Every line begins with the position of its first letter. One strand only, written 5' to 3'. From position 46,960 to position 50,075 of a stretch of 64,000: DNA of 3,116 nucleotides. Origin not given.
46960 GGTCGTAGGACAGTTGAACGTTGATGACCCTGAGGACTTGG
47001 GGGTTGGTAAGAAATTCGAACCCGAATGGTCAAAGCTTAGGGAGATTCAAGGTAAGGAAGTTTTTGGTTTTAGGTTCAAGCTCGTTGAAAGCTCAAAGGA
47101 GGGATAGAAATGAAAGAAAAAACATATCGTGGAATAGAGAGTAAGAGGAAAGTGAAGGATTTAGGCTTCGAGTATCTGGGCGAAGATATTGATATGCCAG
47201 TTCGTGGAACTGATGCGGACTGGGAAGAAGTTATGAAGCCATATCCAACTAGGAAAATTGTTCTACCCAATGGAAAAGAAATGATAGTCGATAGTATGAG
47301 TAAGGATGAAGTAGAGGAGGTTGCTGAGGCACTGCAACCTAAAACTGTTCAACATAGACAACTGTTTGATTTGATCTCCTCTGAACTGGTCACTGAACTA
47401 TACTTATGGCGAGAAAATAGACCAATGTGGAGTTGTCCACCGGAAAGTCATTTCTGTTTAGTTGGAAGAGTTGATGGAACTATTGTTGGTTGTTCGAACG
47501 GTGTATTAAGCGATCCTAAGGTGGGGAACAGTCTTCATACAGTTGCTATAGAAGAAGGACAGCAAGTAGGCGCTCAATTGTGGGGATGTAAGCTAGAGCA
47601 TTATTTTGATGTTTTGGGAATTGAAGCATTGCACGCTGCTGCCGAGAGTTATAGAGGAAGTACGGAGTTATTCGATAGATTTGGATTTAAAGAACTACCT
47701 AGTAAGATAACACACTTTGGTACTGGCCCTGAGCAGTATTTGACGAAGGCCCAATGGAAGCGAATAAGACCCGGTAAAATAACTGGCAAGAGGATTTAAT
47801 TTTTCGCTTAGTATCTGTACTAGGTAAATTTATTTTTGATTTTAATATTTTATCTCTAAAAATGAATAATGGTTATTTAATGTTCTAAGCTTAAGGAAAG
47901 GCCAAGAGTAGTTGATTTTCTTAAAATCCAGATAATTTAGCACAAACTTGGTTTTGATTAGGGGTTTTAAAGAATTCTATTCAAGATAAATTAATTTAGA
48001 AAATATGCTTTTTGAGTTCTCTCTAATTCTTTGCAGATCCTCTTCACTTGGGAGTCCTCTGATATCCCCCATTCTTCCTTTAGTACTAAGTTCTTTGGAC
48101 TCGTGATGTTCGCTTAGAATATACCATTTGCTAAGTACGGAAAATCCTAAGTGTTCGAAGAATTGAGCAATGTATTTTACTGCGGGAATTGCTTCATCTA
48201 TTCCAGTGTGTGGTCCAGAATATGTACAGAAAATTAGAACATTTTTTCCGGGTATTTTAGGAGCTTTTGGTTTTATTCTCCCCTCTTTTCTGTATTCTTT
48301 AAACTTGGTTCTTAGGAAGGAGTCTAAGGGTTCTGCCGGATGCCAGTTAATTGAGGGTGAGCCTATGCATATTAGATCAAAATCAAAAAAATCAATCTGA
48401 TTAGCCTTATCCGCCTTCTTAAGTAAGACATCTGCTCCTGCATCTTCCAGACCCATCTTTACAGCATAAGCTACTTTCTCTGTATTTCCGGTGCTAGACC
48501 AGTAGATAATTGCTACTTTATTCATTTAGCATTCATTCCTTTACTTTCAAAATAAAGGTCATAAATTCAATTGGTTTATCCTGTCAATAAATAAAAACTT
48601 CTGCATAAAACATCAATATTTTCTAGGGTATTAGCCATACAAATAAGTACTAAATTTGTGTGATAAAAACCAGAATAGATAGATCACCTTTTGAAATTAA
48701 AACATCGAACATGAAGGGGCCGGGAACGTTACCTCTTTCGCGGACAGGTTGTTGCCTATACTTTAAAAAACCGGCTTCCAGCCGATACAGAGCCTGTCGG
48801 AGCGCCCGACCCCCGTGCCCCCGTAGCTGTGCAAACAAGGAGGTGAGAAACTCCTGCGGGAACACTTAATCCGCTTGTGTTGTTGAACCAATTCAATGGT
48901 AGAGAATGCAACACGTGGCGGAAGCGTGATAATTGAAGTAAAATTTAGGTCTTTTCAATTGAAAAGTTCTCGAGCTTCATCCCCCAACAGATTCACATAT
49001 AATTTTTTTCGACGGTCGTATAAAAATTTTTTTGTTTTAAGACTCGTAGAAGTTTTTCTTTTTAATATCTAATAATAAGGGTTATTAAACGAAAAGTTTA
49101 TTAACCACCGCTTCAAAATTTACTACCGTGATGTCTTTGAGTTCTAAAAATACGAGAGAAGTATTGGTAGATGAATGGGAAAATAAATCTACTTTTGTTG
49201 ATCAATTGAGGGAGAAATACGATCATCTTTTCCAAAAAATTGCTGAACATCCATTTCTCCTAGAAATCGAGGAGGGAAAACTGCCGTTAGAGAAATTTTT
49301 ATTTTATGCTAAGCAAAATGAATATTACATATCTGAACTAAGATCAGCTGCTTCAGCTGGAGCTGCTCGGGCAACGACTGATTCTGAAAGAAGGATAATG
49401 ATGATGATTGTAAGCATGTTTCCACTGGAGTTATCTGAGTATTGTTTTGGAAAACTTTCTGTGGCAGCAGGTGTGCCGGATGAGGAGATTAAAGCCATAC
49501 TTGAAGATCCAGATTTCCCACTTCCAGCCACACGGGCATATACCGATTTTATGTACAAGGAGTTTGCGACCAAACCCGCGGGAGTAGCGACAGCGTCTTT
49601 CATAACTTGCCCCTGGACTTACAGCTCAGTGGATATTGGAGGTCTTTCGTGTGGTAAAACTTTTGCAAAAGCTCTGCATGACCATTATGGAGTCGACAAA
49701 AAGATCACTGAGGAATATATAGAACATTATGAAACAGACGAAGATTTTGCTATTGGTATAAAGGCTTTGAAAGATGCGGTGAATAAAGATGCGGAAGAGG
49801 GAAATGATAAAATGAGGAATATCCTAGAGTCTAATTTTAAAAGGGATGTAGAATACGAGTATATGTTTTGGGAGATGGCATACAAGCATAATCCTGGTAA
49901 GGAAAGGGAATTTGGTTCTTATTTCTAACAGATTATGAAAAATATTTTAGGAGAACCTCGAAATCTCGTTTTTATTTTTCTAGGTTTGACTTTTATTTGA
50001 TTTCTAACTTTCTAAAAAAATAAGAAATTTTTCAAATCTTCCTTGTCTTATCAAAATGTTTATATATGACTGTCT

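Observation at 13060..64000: ~50-kb island that reads like an undescribed anaerobic catabolic pathway for 5-substituted (amino)pyrimidines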

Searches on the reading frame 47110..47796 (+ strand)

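Call 5: search_protein_families(library=pfam, proteins=[window:47110-47796:+])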
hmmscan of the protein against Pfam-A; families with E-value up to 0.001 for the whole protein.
window:47110-47796:+ (229 aa): 0 families

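Call 9: search_protein_families(library=ncbifam, proteins=[window:47110-47796:+], max_evalue=0.00001)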
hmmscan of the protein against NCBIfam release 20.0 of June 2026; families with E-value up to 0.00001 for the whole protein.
window:47110-47796:+ (229 aa): 0 families

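Call 69: search_protein_families(library=pfam, proteins=[window:47110-47796:+], max_evalue=1)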
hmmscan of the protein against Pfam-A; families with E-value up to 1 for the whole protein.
window:47110-47796:+ (229 aa): 1 family
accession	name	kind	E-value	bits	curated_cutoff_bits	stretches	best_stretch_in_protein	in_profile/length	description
PF00583.31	Acetyltransf_1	-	0.013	16.2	20.7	1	106-193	24-116/116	Acetyltransferase (GNAT) family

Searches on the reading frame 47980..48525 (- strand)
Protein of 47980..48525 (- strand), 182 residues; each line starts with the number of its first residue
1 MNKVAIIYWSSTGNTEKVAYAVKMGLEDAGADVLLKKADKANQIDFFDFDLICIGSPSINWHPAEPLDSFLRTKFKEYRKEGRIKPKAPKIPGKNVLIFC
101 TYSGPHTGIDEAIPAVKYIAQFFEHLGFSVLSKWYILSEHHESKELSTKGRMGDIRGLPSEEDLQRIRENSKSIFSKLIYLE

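Call 5: search_protein_families(library=pfam, proteins=[window:47980-48525:-])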
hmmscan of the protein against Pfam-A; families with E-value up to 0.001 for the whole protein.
window:47980-48525:- (182 aa): 3 families
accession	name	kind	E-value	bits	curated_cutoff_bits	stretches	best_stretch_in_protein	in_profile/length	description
PF00258.30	Flavodoxin_1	-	2.3e-08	34.7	25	1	6-164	1-136/143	Flavodoxin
PF12724.12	Flavodoxin_5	-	4.9e-06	27.4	27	1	6-74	2-69/145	Flavodoxin domain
PF12641.12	Flavodoxin_3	-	3.9e-05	24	27.5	1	5-55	1-47/160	Flavodoxin domain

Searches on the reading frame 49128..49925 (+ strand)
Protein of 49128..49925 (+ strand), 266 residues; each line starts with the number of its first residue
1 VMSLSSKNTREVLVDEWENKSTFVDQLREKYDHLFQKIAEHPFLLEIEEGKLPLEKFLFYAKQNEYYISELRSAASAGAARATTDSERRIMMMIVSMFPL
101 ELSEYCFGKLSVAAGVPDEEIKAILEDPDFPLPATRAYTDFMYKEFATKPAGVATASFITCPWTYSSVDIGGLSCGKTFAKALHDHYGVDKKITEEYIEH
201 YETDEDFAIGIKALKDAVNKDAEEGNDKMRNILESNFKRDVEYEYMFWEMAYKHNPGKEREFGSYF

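Call 5: search_protein_families(library=pfam, proteins=[window:49128-49925:+])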
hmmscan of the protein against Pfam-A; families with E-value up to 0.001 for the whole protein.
window:49128-49925:+ (266 aa): 1 family
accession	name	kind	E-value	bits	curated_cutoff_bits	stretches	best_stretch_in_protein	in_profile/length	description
PF03070.21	TENA_THI-4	-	4.1e-23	82.7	22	1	32-253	5-209/210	TENA/THI-4/PQQC family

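Call 9: search_protein_families(library=ncbifam, proteins=[window:49128-49925:+], max_evalue=0.00001)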
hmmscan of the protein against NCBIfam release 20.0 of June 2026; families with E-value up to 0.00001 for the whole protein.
window:49128-49925:+ (266 aa): 3 families
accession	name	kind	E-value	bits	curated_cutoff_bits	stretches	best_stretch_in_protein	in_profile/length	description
TIGR04306.1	salvage_TenA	equivalog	8.5e-22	77.9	130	1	35-253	5-207/208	thiaminase II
NF011301.0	PRK14713.1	equivalog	1.1e-19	70.6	512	1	17-255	316-530/534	bifunctional hydroxymethylpyrimidine kinase/phosphomethylpyrimidine kinase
NF007070.0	PRK09517.1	equivalog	1.6e-07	30.1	761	1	23-253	546-751/755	multifunctional thiamine-phosphate pyrophosphorylase/synthase/phosphomethylpyrimidine kinase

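Call 11: find_encoding_contigs(protein=window:49128-49925:+, flank=10000, max_places=6)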
Protein window:49128-49925:+ (266 aa): no gene with exactly this product is on record in the collection.

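Call 15: find_homologous_proteins(query=window:49128-49925:+, max_evalue=0.00001)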
Query window:49128-49925:+ (266 aa): 7 proteins with E <= 0.00001 among 1960 candidates.
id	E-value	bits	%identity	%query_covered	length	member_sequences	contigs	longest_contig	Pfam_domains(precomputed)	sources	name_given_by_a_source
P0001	1.0e-175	600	100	100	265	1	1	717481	PF03070.22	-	-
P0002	6.3e-124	431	73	97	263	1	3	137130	PF03070.22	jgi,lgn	-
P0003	8.2e-123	427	70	99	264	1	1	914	PF03070.22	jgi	jgi:thiaminase/transcriptional activator TenA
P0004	2.2e-115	403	64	97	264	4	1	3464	PF03070.22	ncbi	-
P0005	9.9e-56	207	41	100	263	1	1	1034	PF03070.22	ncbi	-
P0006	9.2e-11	60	25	87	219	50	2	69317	PF03070.22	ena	-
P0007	3.3e-9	55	27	83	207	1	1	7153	PF03070.22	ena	-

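Call 16: find_encoding_contigs(protein=P0002, flank=10000, max_places=4)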
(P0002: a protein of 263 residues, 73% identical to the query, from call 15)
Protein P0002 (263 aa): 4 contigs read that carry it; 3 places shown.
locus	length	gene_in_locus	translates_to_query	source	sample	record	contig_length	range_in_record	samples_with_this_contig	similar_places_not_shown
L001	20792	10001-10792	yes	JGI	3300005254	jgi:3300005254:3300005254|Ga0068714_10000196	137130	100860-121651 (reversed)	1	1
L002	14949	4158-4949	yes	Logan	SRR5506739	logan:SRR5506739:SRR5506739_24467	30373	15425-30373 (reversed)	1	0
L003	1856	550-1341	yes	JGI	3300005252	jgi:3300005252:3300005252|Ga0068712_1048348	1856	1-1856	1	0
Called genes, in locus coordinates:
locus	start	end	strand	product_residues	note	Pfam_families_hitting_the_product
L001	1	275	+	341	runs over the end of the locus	PF02653:BPD_transp_2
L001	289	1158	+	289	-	PF02653:BPD_transp_2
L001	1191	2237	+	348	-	PF00491:Arginase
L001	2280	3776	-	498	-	-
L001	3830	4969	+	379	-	-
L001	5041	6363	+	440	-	PF01979:Amidohydro_1, PF07969:Amidohydro_3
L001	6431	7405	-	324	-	PF04909:Amidohydro_2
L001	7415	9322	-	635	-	PF02730:AFOR_N, PF01314:AFOR_C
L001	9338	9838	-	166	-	PF13237:Fer4_10, PF13247:Fer4_11, PF12838:Fer4_7, PF13187:Fer4_9 (weak), PF25160:LdpA_Fe-S-bd (weak), PF12797:Fer4_2 (weak), PF00037:Fer4, PF12837:Fer4_6 (weak), +6 more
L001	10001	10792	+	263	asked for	PF03070:TENA_THI-4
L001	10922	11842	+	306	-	PF02729:OTCace_N, PF00185:OTCace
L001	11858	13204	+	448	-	PF22039:HUTI_composite_bact (faint), PF01979:Amidohydro_1, PF12890:DHOase, PF07969:Amidohydro_3 (weak)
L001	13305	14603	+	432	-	PF00464:SHMT, PF00155:Aminotran_1_2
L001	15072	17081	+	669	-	PF17207:MCM_OB, PF00493:MCM, PF01078:Mg_chelatase (faint), PF07726:AAA_3 (weak), PF07728:AAA_5 (faint), PF17855:MCM_lid, PF21120: (faint)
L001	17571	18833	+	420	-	PF05673:DUF815 (weak), PF01637:ATPase_2 (weak), PF13191:AAA_16, PF13401:AAA_22, PF00004:AAA, PF22606:Cdc6-ORC-like_ATPase_lid (weak), PF22703:Cdc6_lid, PF09079:WHD_Cdc6, +2 more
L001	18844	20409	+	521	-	PF01336:tRNA_anti-codon (weak), PF00149:Metallophos, PF04042:DNA_pol_E_B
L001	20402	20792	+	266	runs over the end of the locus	PF13344:Hydrolase_6, PF00702:Hydrolase, PF13419:HAD_2 (weak), PF13242:Hydrolase_like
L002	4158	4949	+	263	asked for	PF03070:TENA_THI-4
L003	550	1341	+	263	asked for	PF03070:TENA_THI-4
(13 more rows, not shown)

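Call 17: find_encoding_contigs(protein=P0001, flank=2000, max_places=2)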
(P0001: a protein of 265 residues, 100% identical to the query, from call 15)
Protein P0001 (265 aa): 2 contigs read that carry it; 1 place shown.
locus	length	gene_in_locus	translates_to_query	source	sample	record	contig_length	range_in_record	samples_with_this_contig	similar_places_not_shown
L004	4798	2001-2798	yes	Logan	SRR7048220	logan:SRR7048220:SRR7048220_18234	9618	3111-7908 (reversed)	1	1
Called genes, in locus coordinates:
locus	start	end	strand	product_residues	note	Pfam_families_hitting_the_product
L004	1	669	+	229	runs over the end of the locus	-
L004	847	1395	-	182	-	PF00258:Flavodoxin_1, PF12724:Flavodoxin_5 (weak)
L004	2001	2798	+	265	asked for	PF03070:TENA_THI-4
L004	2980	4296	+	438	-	PF01979:Amidohydro_1, PF07969:Amidohydro_3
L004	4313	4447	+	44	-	-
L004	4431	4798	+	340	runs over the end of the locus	PF02653:BPD_transp_2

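Call 19: search_solved_structures(query=window:49128-49925:+, max_evalue=0.01, show_alignments=3)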
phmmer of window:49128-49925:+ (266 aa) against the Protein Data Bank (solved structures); distinct sequences matched with E-value up to 0.01: 11.
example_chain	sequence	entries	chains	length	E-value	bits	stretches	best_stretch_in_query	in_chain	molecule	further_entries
1udd_A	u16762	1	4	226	1.8e-11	47.4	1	23-253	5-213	transcriptional regulator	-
1to9_A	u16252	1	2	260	3.6e-11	46.4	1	22-254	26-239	THI-4 protein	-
1tyh_A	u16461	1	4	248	4.6e-11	46.1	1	36-254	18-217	Transcriptional activator tenA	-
1yaf_A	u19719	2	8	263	6.2e-11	45.6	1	33-254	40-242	Transcriptional activator tenA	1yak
2qcx_A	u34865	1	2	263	2e-10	43.9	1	33-254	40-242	Transcriptional activator tenA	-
2gm7_A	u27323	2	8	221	6.4e-08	35.8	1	25-105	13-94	tenA homolog/Thi-4 Thiaminase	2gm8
3ibx_A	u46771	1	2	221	2.7e-07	33.7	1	35-253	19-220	Putative thiaminase II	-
2rd3_A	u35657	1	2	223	1e-06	31.8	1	35-253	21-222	Transcriptional regulator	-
9wdg_A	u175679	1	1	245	4.4e-06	29.7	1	25-252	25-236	TenA-family transcription regulator LysR2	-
2qzc_A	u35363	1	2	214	4.5e-05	26.4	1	29-112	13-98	Transcriptional activator TenA-1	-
6n7m_A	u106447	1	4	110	0.0062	19.4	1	185-235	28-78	Hypothetical Protein CD630_05490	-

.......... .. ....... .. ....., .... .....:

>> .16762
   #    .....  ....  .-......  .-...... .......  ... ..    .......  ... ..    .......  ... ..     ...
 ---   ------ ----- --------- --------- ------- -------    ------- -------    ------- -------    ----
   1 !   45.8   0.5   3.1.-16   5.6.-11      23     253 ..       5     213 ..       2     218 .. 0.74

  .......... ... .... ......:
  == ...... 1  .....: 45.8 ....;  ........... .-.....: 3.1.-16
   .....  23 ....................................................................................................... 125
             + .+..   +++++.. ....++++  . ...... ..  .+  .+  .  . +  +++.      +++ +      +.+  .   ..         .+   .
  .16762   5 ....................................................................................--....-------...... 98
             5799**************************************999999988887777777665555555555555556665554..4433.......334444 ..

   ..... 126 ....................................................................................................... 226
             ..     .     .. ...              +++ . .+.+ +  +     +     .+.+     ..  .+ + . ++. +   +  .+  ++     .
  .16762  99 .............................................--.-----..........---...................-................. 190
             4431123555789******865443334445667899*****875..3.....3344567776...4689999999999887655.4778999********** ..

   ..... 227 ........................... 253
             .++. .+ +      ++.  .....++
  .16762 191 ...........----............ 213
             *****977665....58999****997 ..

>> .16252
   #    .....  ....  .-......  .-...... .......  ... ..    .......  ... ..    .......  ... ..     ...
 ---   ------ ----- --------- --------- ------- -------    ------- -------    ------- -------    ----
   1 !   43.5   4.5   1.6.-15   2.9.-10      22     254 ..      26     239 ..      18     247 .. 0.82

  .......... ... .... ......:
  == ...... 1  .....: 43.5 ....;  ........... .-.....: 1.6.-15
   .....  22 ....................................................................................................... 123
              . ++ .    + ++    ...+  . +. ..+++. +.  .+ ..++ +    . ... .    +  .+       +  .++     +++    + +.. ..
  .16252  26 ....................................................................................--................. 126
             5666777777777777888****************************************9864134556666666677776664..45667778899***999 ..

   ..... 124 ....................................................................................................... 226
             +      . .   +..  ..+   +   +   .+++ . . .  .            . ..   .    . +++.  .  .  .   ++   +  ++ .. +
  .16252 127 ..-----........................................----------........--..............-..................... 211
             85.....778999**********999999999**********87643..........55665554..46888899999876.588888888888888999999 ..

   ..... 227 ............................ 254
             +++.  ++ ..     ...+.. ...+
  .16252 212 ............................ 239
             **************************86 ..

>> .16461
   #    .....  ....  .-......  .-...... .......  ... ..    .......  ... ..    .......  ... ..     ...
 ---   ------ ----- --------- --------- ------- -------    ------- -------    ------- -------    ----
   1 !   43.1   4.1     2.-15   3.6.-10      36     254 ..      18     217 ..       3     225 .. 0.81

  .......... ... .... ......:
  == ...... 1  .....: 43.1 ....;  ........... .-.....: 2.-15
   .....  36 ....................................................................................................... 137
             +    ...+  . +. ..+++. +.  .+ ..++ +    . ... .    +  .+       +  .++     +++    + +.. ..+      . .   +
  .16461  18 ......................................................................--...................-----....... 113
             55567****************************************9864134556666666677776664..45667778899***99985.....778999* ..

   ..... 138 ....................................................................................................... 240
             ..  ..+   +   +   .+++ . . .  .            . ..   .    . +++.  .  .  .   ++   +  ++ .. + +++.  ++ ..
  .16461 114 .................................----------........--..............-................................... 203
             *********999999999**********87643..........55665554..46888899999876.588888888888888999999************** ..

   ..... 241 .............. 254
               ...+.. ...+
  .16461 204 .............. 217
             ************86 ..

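Call 20: find_related_loci(query=A1, collection=genome_contigs, flank=10000)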
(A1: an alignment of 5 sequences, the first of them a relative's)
Query A1 (265 aa) in genome_contigs; peptide patterns used: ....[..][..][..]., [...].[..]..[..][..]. (x = any residue, [..] = any of these).
67 stretches matched a pattern; 17 encode a relative of the query (tblastn E <= 1e-3); 17 distinct loci.
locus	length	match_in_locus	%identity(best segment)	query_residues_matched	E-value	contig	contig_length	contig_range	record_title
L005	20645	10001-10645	26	22-252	8e-15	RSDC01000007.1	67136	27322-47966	Bifidobacterium animalis subsp. animalis strain 2022B Contig_7, whole genome shotgun sequence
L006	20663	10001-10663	25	18-254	1e-14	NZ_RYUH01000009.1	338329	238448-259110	Bifidobacterium pseudolongum subsp. globosum strain 2093B Contig_9, whole genome shotgun sequence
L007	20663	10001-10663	24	18-254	5e-14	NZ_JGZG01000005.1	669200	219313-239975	Bifidobacterium pseudolongum subsp. globosum strain LMG 11569 Contig05, whole genome shotgun sequence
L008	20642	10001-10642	27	22-251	6e-14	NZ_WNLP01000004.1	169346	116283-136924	Bifidobacterium canis strain GSD1FS Contig_4, whole genome shotgun sequence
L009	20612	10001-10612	28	27-253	5e-13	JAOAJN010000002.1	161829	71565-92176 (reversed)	MAG: Candidatus Methanomethyliaceae archaeon isolate SKW203 NODE_2_length_161829_cov_14.153661, whole genome shotgun seq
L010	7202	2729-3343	29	26-253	7e-12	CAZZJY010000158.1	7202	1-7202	MAG TPA_asm: uncultured Nitrososphaerota archaeon isolate binchicken_co25_125 genome assembly, contig: k141_10817, whole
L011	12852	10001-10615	29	26-253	2e-11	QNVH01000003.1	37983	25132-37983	MAG: Candidatus Methanomethylicota archaeon isolate WYZ-LMO10 Verstraetearchaeota_archaeon_WYZ-LMO10_contig-3, whole gen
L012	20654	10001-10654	27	19-252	3e-11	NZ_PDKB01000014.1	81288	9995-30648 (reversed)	Aliarcobacter vitoriensis strain CECT 9230 NODE_14_length_81288_cov_72.4011, whole genome shotgun sequence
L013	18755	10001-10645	28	21-251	3e-11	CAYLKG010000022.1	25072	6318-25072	MAG TPA_asm: uncultured Aliarcobacter sp. isolate SRP220891_co1_127 genome assembly, contig: NODE_3789_length_25072_cov_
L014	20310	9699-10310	30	26-252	1e-10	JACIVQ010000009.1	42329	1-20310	MAG: Candidatus Methanomethylicales archaeon isolate MAG-3 Methanomethyliales_A3_bin1_Scaffold_9, whole genome shotgun s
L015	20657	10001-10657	28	17-251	2e-10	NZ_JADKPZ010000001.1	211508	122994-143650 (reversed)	Arcobacter vandammei strain R-73987 IQC44_1, whole genome shotgun sequence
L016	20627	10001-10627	26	26-259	5e-10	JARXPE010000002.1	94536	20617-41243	MAG: Thermoproteota archaeon isolate JZ-2_bin_200 JZ-2.bins.200.final_scaffold_2, whole genome shotgun sequence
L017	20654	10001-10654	24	18-251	1e-9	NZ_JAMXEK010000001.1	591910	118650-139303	Aliarcobacter cryaerophilus strain CNAC030 CNAC030.fasta1, whole genome shotgun sequence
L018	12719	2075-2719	26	21-251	5e-9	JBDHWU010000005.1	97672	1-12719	MAG: Aliarcobacter sp. isolate AS-MESO-OLR.219 NODE_471_length_97672_cov_22.349424, whole genome shotgun sequence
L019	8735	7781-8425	26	21-251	5e-8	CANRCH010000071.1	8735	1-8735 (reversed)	MAG: uncultured Aliarcobacter sp. isolate Lapin-028__bin12 genome assembly, contig: Lapin-028__NODE_8986_length_8735_cov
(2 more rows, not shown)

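Call 59: search_protein_representatives(alignment_id=A1)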
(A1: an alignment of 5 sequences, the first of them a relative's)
Query: 5 sequences, 264 profile positions. Proteins with E-value up to 0.001 (for the whole library): 1169; up to 1e-10: 208; up to 1e-30: 10. The best 150 are listed.
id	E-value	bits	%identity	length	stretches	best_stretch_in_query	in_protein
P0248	6.3e-89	314.5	-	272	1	4-264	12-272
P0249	5.8e-84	298.2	-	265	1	6-264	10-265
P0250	5.9e-74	265.4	-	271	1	4-264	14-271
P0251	1.5e-67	244.4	-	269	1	4-264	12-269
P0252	2.8e-63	230.4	-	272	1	5-251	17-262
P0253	2.6e-55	204.2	-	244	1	20-264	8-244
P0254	3.6e-41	157.9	-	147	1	122-257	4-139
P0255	4.2e-39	151.1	-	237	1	21-260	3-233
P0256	8.4e-38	146.9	-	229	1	16-256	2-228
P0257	2.4e-31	125.7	-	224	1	21-251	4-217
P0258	1.2e-30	123.4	-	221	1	21-251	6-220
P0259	1.9e-29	119.5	-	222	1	21-253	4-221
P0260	2.5e-27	112.5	-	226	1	20-253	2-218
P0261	4.2e-26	108.5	-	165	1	102-264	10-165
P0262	6.0e-26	108.0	-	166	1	104-256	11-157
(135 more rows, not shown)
